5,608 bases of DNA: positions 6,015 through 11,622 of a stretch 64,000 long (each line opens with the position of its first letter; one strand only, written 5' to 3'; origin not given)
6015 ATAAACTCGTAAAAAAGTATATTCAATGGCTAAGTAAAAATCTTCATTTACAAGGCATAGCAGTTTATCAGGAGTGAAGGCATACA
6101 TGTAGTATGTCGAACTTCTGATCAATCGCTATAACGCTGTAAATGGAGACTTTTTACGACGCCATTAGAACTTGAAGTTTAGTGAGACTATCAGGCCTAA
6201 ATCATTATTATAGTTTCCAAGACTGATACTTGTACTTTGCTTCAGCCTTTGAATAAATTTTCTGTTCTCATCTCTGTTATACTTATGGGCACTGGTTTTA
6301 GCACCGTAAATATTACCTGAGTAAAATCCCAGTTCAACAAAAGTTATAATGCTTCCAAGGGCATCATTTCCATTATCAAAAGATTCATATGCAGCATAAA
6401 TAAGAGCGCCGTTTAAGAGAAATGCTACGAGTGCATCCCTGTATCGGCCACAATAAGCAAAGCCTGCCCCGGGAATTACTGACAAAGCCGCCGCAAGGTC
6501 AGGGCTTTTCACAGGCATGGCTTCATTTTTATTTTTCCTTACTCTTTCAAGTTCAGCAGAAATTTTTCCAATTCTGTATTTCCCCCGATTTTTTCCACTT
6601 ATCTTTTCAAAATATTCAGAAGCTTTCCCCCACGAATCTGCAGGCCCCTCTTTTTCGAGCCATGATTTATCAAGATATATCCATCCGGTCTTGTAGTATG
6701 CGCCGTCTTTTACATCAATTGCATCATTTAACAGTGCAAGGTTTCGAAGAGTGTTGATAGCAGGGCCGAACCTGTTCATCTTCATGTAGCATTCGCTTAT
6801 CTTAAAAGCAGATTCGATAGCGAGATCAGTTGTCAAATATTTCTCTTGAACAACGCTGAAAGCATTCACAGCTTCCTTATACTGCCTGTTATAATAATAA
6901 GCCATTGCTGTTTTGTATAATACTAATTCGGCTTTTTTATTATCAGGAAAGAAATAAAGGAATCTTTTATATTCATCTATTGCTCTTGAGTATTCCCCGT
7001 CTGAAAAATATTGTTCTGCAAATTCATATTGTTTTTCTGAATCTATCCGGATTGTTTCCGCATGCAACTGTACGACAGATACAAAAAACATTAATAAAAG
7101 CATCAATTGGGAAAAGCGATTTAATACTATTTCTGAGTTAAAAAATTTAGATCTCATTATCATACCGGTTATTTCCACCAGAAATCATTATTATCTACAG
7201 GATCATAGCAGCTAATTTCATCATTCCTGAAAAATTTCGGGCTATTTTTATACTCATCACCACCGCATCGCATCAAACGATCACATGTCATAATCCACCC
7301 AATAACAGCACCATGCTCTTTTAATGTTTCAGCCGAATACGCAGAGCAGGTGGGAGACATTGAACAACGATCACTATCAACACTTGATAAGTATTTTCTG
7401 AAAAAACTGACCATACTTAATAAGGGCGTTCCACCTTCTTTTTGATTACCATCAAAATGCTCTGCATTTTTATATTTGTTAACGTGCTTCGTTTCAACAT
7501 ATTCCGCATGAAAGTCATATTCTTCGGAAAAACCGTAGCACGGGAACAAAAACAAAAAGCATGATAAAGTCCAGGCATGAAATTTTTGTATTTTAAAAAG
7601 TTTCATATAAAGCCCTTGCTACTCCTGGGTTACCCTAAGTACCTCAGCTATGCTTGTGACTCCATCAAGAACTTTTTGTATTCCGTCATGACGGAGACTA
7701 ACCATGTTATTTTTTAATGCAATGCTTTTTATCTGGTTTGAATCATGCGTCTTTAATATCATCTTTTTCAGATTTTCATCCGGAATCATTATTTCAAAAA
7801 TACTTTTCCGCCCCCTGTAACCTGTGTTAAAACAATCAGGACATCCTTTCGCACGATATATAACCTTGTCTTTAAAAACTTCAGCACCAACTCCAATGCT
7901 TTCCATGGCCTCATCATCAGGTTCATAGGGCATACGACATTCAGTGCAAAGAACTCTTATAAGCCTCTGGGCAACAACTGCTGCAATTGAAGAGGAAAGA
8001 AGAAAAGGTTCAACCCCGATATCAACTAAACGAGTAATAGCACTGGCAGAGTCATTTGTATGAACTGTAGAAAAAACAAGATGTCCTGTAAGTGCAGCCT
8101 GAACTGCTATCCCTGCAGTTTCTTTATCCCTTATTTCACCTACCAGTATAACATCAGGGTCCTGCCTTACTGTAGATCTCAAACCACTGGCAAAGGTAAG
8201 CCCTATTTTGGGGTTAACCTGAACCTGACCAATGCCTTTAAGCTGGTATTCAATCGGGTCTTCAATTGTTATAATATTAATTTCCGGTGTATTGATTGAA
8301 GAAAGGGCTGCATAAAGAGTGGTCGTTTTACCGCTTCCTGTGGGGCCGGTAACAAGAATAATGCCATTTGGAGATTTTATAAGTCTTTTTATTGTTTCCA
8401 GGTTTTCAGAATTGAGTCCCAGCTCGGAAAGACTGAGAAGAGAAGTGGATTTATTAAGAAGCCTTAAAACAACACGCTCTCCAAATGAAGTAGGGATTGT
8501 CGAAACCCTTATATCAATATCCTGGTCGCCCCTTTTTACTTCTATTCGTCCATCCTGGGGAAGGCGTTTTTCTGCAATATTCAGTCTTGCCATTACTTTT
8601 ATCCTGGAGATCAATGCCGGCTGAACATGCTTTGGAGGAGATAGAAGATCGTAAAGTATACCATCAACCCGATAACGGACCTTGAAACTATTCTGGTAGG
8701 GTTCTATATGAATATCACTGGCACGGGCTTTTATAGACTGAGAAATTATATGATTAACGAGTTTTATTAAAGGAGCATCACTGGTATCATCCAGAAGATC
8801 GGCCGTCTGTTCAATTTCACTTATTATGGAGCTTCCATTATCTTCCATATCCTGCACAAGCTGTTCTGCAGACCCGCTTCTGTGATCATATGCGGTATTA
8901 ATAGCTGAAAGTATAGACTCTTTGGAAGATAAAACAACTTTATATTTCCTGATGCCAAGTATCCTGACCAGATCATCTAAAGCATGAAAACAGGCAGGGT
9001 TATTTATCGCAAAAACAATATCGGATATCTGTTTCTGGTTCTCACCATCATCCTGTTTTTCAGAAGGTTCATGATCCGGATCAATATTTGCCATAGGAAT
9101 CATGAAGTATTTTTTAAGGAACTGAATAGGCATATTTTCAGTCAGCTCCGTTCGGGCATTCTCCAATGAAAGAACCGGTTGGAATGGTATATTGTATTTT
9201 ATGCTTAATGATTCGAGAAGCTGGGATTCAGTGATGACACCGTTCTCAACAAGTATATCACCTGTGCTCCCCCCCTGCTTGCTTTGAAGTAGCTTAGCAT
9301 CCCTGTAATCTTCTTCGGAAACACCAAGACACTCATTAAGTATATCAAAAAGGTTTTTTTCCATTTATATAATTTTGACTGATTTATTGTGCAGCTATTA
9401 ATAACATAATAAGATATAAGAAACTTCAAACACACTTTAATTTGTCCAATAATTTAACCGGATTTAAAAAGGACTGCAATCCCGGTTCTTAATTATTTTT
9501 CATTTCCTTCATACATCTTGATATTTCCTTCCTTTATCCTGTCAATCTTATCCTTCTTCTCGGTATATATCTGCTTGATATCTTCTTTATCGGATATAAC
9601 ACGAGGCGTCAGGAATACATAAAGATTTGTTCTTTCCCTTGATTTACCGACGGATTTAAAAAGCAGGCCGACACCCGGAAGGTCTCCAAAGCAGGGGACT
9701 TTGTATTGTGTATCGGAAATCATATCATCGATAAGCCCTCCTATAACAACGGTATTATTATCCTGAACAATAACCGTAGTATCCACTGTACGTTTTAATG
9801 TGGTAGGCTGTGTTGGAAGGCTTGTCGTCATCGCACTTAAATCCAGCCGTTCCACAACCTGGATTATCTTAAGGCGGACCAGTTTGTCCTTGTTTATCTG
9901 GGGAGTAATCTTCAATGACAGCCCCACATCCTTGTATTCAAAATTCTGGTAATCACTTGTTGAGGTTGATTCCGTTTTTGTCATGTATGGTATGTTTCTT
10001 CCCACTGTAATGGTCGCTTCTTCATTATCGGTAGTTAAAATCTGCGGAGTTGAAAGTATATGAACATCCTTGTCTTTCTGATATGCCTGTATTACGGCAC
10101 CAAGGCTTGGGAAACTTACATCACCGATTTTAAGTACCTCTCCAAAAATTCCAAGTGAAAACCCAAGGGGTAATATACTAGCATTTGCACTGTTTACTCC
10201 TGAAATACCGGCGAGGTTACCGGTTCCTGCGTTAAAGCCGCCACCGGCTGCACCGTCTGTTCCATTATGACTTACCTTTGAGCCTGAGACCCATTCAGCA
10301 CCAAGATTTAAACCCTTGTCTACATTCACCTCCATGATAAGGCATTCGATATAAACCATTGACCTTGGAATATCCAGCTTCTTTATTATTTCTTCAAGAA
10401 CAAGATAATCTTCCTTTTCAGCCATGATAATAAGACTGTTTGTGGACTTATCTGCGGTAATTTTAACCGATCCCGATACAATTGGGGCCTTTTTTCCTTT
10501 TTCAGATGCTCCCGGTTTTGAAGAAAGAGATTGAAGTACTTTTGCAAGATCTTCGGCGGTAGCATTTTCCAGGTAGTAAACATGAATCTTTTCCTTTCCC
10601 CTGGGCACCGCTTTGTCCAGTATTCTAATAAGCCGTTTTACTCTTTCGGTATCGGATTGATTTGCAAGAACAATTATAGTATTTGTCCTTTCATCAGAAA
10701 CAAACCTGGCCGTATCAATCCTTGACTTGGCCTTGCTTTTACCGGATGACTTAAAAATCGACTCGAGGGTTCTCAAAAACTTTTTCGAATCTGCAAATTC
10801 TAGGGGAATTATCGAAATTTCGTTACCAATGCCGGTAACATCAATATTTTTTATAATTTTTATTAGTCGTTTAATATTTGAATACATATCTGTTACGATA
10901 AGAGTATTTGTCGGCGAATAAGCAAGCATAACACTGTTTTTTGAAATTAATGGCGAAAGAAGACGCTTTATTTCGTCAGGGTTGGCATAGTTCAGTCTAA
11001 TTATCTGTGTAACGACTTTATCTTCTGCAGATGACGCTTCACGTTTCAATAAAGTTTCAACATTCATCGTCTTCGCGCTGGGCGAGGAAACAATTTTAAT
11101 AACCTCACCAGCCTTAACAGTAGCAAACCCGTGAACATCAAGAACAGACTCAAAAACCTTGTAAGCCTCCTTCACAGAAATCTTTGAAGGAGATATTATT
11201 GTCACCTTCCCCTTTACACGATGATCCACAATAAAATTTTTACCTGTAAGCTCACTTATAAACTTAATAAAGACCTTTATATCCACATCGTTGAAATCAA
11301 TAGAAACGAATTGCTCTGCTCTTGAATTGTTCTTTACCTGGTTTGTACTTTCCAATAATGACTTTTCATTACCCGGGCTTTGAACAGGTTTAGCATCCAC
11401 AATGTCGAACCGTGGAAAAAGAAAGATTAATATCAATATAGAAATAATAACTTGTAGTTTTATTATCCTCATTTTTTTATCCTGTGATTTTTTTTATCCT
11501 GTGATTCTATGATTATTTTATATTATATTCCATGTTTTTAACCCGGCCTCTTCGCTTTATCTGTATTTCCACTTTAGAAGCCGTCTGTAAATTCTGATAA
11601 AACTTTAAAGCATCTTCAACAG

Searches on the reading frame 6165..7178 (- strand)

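Call 16: search_protein_families(library=pfam, proteins=[window:6165-7178:-], max_evalue=0.00001)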
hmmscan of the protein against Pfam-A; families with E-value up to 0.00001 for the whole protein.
window:6165-7178:- (337 aa): 2 families
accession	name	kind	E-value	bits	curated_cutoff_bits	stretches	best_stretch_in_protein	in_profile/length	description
PF13174.12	TPR_6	-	1.7e-08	35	26.3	0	86-114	2-30/33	Tetratricopeptide repeat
PF12895.13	ANAPC3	-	5e-06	27.1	27.2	0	45-107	21-79/82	Anaphase-promoting complex, cyclosome, subunit 3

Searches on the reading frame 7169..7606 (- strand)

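Call 16: search_protein_families(library=pfam, proteins=[window:7169-7606:-], max_evalue=0.00001)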
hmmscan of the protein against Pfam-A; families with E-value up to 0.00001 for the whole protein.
window:7169-7606:- (145 aa): 1 family
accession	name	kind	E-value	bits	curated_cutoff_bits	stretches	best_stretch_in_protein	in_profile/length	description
PF01809.23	YidD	-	2.5e-15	56.4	27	1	62-115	4-57/67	Putative membrane protein insertion efficiency factor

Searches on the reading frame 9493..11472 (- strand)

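Call 16: search_protein_families(library=pfam, proteins=[window:9493-11472:-], max_evalue=0.00001)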
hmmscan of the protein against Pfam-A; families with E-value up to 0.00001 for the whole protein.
window:9493-11472:- (659 aa): 3 families
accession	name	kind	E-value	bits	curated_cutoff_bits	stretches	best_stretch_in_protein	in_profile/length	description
PF00263.26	Secretin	-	5.4e-48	163.2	27.5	1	463-626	1-168/169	Bacterial type II and III secretion system protein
PF03958.22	Secretin_N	-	3.4e-39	133.3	28.2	3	297-371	2-68/69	Bacterial type II/III secretion system short domain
PF21305.2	type_II_gspD_N0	-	3.5e-28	97.7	27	1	58-127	1-71/71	GspD-like, N0 domain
